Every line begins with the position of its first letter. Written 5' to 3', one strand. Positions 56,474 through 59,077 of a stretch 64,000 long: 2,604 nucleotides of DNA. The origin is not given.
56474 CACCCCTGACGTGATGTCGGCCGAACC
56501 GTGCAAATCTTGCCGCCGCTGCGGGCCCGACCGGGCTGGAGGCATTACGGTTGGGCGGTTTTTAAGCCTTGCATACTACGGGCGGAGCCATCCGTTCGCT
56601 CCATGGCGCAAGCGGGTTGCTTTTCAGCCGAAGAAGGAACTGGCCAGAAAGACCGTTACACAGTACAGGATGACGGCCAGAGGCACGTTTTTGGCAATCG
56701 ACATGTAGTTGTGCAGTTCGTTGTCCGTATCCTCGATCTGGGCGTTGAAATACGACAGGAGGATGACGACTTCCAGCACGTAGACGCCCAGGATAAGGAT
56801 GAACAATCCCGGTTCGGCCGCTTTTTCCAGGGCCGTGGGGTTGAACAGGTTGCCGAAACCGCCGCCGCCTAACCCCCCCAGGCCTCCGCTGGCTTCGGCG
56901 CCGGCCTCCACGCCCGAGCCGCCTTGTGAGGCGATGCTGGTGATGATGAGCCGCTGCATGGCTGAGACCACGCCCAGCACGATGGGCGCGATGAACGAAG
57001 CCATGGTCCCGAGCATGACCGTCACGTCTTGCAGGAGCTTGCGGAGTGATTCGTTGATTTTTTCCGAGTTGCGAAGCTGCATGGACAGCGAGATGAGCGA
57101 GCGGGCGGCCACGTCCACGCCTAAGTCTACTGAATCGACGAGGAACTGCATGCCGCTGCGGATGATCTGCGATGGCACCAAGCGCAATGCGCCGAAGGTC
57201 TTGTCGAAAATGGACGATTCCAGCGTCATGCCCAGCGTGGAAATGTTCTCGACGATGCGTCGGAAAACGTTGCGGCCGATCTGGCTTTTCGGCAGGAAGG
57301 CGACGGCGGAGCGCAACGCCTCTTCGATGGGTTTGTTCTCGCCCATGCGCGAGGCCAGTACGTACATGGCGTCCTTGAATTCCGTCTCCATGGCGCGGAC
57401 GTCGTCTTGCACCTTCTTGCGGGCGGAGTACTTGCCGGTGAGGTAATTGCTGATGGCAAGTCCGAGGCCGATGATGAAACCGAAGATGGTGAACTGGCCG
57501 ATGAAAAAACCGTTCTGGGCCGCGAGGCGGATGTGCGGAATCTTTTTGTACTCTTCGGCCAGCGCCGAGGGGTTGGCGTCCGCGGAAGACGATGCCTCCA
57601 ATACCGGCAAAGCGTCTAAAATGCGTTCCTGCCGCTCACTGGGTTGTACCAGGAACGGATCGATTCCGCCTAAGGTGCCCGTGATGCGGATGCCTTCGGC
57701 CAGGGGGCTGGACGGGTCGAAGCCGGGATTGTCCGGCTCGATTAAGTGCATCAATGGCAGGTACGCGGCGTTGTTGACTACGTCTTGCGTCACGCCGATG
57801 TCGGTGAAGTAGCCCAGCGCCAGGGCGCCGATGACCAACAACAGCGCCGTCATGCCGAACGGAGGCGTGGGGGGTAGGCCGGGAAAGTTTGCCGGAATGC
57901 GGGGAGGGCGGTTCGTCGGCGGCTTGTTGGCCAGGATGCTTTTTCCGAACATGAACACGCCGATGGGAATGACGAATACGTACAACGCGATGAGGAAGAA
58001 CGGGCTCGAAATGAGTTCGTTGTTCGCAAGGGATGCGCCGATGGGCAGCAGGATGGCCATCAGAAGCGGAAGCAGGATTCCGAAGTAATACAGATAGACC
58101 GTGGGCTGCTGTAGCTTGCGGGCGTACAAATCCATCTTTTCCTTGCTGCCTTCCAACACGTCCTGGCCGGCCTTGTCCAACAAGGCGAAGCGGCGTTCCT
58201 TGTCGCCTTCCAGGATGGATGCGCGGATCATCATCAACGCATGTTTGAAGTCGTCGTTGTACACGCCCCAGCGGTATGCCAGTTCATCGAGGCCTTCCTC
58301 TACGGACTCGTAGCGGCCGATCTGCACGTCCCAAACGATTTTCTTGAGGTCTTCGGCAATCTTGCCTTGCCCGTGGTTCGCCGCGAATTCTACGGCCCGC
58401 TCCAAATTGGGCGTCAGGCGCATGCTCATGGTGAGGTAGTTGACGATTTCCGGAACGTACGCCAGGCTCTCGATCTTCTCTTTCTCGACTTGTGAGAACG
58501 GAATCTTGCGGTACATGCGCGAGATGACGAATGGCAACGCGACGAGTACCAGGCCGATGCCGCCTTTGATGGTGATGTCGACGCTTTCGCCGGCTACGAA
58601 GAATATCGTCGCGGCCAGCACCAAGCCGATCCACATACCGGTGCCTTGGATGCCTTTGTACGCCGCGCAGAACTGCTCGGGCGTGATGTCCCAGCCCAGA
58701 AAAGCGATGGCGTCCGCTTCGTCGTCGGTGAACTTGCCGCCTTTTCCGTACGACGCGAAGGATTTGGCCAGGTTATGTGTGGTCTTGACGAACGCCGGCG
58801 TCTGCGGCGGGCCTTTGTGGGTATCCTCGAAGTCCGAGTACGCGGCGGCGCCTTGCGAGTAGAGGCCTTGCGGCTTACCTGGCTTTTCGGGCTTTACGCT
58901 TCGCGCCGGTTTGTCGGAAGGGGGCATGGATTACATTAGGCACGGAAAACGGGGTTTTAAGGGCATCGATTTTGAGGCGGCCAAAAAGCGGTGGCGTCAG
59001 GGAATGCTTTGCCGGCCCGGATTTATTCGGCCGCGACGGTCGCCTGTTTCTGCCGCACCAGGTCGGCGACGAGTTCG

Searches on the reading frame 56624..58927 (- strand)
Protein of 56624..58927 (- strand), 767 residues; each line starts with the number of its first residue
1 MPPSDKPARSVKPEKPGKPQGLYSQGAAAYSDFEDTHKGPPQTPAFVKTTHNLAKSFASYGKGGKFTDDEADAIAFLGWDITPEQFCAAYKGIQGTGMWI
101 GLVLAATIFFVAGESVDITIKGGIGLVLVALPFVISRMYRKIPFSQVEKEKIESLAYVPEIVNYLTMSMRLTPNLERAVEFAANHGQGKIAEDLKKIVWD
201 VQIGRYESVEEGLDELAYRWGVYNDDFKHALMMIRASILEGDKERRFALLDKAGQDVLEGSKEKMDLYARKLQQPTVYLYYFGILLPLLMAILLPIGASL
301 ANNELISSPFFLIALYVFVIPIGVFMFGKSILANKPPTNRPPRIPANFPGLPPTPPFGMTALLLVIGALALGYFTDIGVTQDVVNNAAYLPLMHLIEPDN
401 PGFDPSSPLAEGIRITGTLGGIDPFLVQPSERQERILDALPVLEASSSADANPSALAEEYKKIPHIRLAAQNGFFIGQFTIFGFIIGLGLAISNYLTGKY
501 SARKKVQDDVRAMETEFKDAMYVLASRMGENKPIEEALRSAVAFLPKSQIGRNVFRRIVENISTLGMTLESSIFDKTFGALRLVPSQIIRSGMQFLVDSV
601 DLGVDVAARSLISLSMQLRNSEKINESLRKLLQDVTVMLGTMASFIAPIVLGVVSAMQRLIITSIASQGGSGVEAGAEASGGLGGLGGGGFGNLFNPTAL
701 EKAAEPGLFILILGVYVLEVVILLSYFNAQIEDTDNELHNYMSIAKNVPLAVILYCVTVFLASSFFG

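Call 49: search_protein_families(library=pfam, proteins=[window:56624-58927:-], max_evalue=0.01)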
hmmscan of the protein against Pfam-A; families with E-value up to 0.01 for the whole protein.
window:56624-58927:- (767 aa): 2 families
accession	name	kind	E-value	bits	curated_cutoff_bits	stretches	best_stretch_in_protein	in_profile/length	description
PF12644.12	DUF3782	-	0.0024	18.5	24.4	0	206-254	24-72/78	Protein of unknown function (DUF3782)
PF00482.28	T2SSF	-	0.0062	16.9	25.2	1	164-295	4-125/125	Type II secretion system (T2SS), protein F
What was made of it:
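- On Class III signal peptide / archaeal type IV pilin-like protein: PF00482 T2SSF is weak (E = 0.006, below the curated cut-off) in 56624-58927 (call 49).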

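Call 69: search_protein_families(library=ncbifam, proteins=[window:56624-58927:-], max_evalue=1)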
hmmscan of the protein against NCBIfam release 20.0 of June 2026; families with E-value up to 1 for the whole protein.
window:56624-58927:- (767 aa): 0 families
